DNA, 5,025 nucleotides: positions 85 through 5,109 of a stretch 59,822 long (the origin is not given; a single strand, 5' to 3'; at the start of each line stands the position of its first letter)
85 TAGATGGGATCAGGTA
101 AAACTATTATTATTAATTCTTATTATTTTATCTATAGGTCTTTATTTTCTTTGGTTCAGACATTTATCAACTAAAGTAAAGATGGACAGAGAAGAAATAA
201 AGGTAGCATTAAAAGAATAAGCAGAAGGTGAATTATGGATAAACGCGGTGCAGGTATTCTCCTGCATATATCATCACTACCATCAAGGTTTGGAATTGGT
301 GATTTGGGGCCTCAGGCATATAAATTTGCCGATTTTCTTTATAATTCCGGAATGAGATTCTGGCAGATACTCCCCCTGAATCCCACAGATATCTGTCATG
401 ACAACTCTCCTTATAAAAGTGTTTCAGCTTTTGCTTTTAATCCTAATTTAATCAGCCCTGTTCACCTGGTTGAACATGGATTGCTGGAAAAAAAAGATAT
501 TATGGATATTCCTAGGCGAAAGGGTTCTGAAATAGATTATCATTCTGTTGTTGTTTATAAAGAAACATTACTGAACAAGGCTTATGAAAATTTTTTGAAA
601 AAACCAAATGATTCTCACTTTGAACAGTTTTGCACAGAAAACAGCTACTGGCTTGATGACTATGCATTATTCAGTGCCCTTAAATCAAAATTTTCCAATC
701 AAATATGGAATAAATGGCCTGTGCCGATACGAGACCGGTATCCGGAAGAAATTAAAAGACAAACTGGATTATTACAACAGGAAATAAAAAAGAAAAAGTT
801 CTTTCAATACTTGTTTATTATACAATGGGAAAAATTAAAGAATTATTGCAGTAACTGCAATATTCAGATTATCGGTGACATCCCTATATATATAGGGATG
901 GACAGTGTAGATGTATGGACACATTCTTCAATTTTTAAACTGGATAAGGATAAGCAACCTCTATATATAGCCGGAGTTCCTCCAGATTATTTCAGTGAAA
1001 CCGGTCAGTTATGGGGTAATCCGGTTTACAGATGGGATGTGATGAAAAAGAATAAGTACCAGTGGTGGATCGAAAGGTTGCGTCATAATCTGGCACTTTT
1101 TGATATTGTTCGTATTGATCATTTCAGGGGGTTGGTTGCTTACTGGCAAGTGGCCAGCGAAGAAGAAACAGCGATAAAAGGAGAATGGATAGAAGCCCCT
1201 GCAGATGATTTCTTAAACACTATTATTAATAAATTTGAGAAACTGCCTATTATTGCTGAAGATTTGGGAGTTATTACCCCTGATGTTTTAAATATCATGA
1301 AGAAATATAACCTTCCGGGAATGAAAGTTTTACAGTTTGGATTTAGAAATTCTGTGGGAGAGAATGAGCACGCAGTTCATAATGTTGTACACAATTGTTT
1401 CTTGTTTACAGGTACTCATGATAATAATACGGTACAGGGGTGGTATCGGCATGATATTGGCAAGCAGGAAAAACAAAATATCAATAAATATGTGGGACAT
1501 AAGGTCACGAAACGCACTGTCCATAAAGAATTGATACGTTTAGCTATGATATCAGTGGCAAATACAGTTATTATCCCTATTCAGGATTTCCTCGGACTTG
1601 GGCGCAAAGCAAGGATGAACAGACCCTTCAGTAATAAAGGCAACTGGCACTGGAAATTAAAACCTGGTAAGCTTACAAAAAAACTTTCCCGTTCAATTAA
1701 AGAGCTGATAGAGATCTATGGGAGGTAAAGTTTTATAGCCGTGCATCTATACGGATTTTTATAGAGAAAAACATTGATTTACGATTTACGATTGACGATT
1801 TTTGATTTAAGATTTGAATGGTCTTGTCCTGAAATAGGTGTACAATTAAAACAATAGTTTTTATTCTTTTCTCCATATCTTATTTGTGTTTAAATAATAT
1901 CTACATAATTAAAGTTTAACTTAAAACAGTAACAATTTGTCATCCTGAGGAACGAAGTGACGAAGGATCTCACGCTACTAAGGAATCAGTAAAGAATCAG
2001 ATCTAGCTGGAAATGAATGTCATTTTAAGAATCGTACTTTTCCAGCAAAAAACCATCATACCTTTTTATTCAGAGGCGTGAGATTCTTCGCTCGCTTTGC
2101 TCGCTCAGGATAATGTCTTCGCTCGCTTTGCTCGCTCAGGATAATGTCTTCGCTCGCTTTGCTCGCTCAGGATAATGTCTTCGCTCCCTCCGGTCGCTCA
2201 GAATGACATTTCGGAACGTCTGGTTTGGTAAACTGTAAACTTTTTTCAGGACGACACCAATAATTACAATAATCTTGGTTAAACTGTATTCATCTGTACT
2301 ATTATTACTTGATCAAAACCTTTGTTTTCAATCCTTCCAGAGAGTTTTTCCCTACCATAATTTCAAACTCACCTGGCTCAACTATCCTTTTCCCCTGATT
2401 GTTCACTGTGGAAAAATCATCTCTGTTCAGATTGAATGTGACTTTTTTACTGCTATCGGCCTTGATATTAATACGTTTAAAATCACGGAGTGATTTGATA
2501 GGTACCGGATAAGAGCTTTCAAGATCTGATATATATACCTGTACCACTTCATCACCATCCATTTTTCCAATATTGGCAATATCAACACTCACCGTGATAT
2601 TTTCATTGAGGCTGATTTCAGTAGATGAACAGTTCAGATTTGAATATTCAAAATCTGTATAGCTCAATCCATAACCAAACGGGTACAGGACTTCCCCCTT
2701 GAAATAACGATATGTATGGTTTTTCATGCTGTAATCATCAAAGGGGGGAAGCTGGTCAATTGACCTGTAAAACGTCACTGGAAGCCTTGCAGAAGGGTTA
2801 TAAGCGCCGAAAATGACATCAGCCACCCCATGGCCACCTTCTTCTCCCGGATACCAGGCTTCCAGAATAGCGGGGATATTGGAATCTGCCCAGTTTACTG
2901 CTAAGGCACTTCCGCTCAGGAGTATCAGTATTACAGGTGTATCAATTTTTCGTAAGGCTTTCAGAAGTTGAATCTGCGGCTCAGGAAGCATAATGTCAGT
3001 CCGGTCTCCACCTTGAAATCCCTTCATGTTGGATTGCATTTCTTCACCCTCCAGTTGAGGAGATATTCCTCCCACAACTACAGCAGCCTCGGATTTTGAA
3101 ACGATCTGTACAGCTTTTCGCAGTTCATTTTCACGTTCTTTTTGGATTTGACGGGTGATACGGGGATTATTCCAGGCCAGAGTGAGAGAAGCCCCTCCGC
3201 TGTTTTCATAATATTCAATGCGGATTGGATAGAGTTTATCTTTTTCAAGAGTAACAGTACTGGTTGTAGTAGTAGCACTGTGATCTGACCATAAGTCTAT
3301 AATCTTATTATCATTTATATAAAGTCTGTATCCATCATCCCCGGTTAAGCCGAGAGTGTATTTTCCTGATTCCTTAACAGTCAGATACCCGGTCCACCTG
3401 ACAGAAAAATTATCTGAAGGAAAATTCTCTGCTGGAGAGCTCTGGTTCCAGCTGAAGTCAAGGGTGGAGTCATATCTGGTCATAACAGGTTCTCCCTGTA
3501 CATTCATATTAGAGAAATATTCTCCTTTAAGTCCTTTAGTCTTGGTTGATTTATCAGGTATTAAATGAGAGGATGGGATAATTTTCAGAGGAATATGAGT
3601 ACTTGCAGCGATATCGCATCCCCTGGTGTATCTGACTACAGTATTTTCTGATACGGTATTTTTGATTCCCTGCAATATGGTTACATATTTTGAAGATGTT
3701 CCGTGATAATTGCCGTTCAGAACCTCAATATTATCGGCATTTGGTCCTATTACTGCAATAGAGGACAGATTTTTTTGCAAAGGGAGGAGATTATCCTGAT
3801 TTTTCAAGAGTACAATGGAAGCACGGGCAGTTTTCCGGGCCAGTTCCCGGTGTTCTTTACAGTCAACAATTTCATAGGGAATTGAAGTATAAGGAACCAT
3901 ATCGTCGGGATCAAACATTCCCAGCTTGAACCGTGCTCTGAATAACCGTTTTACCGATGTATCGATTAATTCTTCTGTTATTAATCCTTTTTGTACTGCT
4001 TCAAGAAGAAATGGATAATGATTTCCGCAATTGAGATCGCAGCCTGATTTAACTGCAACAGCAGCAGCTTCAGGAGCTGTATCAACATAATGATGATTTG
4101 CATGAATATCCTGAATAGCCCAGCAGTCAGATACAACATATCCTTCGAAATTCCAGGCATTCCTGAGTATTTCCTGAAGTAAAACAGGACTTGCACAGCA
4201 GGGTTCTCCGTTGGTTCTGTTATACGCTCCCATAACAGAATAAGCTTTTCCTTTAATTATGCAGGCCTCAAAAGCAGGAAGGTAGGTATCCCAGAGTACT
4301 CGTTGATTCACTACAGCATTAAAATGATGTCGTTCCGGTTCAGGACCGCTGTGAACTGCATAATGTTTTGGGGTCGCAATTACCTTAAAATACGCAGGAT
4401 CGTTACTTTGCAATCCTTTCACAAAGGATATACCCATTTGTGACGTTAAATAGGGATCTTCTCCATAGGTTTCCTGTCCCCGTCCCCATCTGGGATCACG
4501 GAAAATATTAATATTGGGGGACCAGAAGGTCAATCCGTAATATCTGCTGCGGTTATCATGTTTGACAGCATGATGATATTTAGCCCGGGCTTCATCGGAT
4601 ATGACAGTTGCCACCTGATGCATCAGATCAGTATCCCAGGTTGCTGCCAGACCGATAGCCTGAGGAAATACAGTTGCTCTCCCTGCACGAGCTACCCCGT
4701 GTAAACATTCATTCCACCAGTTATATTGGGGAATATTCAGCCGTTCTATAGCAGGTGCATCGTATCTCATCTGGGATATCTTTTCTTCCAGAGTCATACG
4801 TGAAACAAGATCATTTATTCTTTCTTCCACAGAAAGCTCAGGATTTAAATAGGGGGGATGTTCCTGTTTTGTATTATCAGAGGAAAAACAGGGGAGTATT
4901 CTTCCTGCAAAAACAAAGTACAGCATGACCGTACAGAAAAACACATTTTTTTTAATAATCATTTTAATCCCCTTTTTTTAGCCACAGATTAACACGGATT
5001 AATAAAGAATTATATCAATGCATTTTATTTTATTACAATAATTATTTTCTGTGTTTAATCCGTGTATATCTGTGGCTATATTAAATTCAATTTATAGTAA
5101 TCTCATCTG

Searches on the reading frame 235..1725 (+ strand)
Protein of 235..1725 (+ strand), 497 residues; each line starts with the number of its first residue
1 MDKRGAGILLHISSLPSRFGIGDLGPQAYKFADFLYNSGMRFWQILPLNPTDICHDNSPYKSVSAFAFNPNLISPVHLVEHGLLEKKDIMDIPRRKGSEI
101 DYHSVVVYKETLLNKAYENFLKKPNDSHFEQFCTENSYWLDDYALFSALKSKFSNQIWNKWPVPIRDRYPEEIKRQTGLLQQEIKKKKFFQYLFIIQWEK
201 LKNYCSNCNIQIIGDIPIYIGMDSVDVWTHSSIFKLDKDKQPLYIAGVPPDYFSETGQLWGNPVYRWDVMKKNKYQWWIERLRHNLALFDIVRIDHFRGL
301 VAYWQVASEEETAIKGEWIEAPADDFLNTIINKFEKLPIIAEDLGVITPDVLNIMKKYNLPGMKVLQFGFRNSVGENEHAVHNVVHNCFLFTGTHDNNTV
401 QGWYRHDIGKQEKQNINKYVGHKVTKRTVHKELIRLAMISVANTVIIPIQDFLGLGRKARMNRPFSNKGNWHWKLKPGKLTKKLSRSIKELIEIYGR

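Call 15: search_protein_families(library=pfam, proteins=[window:235-1725:+], max_evalue=0.00001)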
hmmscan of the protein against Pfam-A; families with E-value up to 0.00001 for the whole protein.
window:235-1725:+ (497 aa): 1 family
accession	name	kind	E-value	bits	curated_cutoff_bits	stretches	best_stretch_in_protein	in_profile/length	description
PF02446.23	Glyco_hydro_77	-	4.2e-172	573.6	25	1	10-480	1-464/465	4-alpha-glucanotransferase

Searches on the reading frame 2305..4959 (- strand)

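Call 15: search_protein_families(library=pfam, proteins=[window:2305-4959:-], max_evalue=0.00001)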
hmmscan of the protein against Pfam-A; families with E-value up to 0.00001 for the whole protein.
window:2305-4959:- (884 aa): 5 families
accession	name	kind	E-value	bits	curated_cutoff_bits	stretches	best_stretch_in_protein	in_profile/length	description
PF01915.27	Glyco_hydro_3_C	-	1.2e-56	192.3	31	1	382-767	1-200/200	Glycosyl hydrolase family 3 C-terminal domain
PF00933.27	Glyco_hydro_3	-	4.1e-49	168.2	27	1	57-341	45-315/316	Glycosyl hydrolase family 3 N terminal domain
PF07691.17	PA14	-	3.5e-39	134.4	24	1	475-607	3-144/147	PA14 domain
PF14310.12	Fn3-like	-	8e-22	77.6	25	1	804-873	1-71/71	Fibronectin type III-like domain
PF10528.15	GLEYA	-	3.2e-09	37.4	26.2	1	518-594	1-87/91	GLEYA domain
